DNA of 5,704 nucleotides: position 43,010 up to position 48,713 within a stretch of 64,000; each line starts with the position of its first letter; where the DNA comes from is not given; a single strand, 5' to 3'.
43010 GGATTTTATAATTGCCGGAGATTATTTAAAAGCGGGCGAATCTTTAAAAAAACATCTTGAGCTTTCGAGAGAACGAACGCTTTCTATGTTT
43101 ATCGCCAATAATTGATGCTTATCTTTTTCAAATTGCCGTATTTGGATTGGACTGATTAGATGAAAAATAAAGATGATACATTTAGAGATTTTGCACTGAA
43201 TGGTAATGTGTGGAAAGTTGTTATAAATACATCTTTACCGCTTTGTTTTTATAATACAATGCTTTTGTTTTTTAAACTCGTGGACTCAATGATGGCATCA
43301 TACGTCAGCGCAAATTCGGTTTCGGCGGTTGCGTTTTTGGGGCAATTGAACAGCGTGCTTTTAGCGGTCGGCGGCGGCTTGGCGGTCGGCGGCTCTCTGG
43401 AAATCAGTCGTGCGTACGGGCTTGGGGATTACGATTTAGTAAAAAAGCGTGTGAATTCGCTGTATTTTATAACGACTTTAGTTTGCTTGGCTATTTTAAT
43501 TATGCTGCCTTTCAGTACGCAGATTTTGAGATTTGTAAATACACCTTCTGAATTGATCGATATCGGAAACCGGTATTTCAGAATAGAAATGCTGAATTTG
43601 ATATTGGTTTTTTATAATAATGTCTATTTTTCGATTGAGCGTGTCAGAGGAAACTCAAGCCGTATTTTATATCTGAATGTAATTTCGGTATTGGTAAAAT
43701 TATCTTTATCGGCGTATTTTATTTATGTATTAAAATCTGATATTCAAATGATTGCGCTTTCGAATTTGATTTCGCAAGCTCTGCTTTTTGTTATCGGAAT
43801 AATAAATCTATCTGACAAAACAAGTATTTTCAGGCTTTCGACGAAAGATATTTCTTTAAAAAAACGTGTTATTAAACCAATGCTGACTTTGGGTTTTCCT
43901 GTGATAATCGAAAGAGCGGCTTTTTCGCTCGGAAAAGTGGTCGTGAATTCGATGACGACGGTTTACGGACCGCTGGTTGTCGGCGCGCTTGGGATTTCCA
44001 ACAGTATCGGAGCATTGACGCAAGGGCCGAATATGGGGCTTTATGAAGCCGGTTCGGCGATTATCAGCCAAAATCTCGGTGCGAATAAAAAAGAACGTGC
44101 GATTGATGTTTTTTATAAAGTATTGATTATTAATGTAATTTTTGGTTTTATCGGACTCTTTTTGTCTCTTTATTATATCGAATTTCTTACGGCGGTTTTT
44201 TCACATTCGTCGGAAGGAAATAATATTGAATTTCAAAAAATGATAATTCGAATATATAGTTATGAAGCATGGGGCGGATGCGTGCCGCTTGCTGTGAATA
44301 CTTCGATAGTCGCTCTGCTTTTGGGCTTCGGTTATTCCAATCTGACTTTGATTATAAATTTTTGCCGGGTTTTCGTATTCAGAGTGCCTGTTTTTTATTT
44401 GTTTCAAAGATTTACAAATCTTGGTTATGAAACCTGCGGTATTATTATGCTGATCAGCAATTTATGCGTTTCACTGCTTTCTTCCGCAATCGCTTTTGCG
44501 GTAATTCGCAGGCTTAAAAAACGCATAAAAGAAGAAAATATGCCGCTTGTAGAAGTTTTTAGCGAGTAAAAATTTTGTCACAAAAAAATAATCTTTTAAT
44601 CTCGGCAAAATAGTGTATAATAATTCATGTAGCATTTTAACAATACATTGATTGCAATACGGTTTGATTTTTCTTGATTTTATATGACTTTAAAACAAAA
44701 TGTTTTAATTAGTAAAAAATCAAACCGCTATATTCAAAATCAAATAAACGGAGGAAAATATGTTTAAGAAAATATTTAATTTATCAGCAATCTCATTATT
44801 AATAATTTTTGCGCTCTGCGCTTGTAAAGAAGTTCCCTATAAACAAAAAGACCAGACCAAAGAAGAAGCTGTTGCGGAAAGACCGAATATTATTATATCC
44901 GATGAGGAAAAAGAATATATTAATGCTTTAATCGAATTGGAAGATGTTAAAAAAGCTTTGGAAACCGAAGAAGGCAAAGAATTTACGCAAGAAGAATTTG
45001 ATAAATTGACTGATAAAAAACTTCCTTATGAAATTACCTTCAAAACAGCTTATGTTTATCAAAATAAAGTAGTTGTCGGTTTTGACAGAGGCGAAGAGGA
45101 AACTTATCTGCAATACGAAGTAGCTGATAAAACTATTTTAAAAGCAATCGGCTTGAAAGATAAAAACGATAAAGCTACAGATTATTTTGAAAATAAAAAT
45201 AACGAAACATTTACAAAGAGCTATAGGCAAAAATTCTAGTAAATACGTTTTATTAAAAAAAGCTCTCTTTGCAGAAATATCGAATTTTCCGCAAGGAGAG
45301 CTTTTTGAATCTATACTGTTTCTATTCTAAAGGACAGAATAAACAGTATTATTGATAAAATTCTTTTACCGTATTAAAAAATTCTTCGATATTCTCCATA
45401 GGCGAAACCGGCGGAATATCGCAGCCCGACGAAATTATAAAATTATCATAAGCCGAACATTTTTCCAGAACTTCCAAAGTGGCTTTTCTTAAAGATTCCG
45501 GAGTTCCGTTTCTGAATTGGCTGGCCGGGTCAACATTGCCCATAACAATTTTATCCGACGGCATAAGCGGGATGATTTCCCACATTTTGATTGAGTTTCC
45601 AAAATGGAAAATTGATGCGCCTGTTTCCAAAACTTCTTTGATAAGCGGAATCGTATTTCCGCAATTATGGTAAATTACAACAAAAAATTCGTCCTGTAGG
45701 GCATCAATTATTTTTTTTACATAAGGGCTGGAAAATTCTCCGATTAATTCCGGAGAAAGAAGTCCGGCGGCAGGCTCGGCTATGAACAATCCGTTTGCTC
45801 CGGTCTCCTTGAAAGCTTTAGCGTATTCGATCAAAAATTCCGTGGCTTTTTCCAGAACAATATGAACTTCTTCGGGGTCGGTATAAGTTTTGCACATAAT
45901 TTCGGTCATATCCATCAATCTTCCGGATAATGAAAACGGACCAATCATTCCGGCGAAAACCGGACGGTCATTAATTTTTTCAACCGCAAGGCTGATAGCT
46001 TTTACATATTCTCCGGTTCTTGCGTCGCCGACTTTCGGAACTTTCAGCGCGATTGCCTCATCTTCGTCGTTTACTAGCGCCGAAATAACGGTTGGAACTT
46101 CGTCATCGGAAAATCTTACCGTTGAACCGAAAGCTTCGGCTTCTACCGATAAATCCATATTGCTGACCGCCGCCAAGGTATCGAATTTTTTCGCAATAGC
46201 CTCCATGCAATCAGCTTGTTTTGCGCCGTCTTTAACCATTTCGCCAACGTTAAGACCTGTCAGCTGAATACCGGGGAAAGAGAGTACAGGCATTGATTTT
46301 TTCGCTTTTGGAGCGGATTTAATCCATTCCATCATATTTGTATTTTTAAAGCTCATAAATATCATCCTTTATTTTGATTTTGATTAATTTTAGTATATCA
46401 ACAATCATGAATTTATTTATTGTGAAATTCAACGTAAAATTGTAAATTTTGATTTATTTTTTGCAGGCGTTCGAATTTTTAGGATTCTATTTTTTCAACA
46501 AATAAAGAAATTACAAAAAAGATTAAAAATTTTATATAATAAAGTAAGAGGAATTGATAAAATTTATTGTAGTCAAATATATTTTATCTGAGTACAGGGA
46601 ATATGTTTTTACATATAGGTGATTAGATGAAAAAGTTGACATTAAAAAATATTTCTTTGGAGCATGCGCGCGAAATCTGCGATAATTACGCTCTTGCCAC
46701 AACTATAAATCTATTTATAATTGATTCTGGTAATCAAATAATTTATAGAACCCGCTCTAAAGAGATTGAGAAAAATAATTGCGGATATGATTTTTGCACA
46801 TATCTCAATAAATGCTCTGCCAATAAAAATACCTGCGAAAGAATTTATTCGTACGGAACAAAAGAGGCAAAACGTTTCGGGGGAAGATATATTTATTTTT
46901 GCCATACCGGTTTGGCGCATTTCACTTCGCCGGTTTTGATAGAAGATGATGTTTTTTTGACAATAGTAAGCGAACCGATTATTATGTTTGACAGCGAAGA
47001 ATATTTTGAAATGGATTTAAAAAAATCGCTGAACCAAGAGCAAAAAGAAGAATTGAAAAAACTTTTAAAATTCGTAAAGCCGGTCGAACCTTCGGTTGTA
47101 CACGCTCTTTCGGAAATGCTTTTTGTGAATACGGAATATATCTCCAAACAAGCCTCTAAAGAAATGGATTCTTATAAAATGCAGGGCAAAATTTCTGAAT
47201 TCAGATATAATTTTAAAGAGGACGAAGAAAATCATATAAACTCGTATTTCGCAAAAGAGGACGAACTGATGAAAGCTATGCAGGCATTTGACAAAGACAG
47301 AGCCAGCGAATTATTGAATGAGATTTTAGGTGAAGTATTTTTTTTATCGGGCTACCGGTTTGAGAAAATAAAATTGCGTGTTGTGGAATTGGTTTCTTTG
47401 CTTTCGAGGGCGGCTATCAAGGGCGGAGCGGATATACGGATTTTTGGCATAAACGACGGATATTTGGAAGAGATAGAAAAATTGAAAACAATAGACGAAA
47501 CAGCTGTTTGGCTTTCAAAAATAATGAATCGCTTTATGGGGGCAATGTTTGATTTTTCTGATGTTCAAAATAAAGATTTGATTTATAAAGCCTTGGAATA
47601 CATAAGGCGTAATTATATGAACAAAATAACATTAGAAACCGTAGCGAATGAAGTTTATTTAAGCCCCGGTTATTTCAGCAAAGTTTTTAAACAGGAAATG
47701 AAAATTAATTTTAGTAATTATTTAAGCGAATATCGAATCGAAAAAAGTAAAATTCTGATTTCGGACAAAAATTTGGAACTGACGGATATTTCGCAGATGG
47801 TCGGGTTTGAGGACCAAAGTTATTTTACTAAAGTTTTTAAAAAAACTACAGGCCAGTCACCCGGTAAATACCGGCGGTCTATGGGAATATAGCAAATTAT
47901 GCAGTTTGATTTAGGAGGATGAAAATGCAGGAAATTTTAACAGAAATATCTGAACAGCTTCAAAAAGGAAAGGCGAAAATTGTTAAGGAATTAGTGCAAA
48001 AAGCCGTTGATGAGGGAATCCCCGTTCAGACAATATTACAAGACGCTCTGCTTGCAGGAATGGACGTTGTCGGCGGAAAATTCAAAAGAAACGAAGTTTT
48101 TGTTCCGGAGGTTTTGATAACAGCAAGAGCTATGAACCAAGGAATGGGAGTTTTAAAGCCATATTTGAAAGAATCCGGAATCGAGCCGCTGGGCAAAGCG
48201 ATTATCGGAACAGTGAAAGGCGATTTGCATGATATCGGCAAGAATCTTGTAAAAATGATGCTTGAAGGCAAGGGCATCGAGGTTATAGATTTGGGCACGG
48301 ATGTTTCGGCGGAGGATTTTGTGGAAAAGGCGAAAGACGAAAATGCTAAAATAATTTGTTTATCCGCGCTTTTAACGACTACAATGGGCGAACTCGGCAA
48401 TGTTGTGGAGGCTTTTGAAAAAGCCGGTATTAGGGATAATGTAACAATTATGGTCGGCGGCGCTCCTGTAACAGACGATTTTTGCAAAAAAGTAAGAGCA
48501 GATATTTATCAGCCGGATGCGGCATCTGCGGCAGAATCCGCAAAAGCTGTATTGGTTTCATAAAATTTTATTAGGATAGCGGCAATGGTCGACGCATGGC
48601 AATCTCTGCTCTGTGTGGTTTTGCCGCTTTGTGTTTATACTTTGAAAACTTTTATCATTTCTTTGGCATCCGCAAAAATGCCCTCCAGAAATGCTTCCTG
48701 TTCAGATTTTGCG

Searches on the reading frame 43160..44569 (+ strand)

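Call 29: search_protein_families(library=pfam, proteins=[window:43160-44569:+])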
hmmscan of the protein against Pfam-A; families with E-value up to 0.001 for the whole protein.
window:43160-44569:+ (469 aa): 1 family
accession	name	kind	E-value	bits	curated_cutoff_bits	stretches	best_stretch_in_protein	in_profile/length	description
PF01554.23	MatE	-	1.2e-35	123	24.9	2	27-183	1-158/161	MatE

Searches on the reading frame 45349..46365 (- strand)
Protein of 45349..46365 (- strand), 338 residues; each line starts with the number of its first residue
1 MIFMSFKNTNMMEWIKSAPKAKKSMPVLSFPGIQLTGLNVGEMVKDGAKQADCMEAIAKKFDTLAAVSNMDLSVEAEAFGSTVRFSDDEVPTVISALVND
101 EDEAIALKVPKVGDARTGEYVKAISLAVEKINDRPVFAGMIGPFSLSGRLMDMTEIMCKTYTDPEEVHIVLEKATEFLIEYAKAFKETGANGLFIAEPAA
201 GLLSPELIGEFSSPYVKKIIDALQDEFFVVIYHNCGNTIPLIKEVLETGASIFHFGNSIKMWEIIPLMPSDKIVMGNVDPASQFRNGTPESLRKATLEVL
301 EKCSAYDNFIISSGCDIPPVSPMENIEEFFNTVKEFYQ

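Call 29: search_protein_families(library=pfam, proteins=[window:45349-46365:-])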
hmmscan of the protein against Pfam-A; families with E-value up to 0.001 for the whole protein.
window:45349-46365:- (338 aa): 1 family
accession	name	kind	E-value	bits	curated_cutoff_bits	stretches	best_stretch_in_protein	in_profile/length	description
PF01208.23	URO-D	-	3.7e-59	200.9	23.9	1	36-336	38-346/346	Uroporphyrinogen decarboxylase (URO-D)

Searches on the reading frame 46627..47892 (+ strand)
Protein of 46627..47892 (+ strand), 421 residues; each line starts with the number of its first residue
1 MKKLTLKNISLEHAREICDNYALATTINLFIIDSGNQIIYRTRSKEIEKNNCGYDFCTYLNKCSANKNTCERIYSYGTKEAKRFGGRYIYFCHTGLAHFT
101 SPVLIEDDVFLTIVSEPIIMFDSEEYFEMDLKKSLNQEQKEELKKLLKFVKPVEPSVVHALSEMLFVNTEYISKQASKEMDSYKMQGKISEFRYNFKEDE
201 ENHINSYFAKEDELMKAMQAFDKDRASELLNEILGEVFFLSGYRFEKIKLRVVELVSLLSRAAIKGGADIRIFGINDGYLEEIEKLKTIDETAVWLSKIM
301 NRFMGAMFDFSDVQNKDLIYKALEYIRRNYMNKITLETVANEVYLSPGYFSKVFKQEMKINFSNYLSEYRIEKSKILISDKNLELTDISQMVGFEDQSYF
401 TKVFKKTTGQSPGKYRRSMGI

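Call 74: search_protein_families(library=pfam, proteins=[window:46627-47892:+], max_evalue=0.00001)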
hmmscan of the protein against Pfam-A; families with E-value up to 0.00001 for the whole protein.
window:46627-47892:+ (421 aa): 3 families
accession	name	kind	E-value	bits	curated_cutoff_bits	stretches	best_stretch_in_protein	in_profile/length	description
PF00165.29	HTH_AraC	-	3.9e-22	78.3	26.6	2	380-417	6-42/42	Bacterial regulatory helix-turn-helix proteins, AraC family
PF10114.15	PocR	-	1.1e-20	74.5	23.9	1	9-176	3-161/162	Sensory domain found in PocR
PF12833.13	HTH_18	-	3.6e-20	72.5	33.6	1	340-417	2-79/80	Helix-turn-helix domain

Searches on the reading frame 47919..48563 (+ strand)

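Call 74: search_protein_families(library=pfam, proteins=[window:47919-48563:+], max_evalue=0.00001)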
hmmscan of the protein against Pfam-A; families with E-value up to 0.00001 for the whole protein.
window:47919-48563:+ (214 aa): 2 families
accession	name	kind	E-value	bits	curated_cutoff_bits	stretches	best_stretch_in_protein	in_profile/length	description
PF02310.24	B12-binding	-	1.5e-27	96.3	32.1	1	92-188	1-95/121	B12 binding domain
PF02607.22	B12-binding_2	-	1.4e-19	70.5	23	1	7-80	2-74/74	B12 binding domain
